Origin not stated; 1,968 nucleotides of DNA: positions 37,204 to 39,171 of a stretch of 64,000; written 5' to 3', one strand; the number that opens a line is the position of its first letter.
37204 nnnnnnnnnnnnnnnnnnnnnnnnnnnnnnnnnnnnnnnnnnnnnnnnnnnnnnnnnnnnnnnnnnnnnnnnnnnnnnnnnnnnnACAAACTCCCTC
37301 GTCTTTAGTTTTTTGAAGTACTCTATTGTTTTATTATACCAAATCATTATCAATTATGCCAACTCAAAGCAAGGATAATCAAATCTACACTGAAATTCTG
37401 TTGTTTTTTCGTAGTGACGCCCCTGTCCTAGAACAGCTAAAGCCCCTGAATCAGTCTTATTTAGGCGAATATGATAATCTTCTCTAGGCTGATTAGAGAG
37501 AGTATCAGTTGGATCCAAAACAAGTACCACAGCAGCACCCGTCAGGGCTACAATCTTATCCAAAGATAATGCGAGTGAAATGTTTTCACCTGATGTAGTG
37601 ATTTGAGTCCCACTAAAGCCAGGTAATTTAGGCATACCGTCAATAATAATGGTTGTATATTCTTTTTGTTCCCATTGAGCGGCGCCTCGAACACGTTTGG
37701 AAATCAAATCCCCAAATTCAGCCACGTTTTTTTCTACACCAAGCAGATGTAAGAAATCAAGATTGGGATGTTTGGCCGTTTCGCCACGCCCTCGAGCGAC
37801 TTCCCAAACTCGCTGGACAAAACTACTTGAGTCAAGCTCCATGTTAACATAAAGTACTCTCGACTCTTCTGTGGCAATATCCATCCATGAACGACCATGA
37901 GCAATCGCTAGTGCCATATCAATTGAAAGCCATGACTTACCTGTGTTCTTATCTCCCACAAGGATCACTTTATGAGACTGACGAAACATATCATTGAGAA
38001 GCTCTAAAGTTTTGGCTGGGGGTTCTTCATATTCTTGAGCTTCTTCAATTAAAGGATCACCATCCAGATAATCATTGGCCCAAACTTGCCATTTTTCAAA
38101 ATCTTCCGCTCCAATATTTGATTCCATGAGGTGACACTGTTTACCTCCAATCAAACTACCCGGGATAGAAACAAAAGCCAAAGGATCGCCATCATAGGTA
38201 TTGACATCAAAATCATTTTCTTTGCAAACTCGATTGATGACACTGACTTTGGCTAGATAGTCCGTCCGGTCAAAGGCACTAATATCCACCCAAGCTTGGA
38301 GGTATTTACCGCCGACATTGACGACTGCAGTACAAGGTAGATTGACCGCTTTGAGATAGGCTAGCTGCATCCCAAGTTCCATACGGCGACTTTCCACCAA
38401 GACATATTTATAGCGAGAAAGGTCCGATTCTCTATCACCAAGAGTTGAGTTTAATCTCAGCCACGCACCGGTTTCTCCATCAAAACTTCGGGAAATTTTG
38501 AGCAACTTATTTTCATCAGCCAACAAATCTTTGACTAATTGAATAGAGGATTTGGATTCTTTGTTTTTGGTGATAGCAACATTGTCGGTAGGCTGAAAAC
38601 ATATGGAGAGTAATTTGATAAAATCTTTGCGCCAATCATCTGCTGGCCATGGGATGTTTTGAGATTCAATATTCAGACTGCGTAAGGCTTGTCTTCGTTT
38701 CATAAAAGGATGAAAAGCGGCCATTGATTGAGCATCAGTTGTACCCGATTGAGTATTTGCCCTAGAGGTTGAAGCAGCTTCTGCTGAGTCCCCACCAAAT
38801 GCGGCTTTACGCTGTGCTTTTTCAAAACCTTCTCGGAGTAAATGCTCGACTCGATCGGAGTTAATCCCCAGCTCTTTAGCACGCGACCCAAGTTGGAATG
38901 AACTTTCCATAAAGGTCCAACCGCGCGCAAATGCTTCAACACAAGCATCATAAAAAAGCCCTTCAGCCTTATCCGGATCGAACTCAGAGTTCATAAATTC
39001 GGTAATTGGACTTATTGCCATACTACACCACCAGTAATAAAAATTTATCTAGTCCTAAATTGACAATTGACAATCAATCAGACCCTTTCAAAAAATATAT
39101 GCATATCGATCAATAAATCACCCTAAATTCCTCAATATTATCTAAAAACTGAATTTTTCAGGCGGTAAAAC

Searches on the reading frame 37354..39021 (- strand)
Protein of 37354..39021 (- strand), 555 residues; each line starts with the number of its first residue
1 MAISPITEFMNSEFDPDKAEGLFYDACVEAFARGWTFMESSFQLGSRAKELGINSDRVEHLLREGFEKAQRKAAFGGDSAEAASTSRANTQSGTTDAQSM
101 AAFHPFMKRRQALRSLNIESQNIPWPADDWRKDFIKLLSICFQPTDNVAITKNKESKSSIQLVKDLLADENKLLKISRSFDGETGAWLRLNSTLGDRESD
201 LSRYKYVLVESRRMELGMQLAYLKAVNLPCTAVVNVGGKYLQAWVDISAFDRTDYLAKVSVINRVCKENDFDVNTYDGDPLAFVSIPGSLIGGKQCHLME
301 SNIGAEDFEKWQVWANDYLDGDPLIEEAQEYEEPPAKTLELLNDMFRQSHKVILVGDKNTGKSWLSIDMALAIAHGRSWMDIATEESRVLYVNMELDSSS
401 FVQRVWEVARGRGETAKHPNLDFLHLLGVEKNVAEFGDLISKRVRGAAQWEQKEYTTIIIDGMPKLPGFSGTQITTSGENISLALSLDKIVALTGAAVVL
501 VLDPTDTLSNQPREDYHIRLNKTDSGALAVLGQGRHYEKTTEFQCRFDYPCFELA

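Call 63: search_protein_families(library=pfam, proteins=[window:37354-39021:-], max_evalue=0.001)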
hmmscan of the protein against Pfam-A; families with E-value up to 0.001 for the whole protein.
window:37354-39021:- (555 aa): 1 family
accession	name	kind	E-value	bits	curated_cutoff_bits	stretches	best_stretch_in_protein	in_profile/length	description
PF13481.12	AAA_25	-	5.6e-18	65.7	27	1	329-501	13-187/195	AAA domain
